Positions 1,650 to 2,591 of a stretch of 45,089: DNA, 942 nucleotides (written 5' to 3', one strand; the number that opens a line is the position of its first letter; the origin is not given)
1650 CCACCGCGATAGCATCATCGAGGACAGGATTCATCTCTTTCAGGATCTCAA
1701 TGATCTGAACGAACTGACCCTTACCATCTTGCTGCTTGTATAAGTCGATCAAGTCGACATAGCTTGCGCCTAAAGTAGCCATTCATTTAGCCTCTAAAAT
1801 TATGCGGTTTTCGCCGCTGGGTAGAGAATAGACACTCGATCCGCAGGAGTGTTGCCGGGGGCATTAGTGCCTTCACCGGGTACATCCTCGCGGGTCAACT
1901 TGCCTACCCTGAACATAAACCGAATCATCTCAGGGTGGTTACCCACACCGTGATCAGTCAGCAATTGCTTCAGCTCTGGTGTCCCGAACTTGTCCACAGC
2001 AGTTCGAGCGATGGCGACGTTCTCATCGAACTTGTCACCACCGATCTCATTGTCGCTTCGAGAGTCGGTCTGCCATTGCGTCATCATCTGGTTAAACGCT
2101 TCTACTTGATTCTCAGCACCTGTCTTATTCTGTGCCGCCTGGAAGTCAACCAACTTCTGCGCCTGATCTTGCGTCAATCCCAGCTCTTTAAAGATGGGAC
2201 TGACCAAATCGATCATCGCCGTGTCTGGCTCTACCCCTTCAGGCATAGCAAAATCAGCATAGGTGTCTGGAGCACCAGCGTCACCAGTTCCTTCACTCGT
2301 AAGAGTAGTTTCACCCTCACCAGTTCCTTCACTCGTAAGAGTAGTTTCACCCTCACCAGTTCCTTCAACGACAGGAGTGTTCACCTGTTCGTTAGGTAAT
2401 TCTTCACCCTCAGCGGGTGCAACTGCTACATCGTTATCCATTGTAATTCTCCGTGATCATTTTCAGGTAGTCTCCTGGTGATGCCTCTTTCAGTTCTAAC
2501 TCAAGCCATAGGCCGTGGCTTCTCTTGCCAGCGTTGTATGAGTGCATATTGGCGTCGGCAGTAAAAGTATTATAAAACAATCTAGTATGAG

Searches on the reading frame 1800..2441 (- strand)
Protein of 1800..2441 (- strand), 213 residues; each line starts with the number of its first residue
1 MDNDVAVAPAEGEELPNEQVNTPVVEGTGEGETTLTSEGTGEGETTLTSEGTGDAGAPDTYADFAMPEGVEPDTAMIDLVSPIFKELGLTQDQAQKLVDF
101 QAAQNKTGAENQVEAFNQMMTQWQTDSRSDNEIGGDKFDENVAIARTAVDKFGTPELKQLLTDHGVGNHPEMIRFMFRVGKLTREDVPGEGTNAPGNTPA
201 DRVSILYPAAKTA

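Call 58: search_protein_families(library=phrogs, proteins=[window:1800-2441:-], max_evalue=0.00001)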
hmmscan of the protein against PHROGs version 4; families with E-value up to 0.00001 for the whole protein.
window:1800-2441:- (213 aa): 3 families
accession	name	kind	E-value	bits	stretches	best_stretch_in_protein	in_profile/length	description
phrog_458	-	other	1.1e-52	180.4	1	16-209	41-244/246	protease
phrog_30010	-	unknown function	4.3e-30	105.9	1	55-186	51-177/517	-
phrog_3742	-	unknown function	2.1e-11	45.3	1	56-200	105-247/287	-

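Call 86: search_protein_families(library=pfam, proteins=[window:1800-2441:-], max_evalue=0.001)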
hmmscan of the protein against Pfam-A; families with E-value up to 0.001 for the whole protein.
window:1800-2441:- (213 aa): 0 families
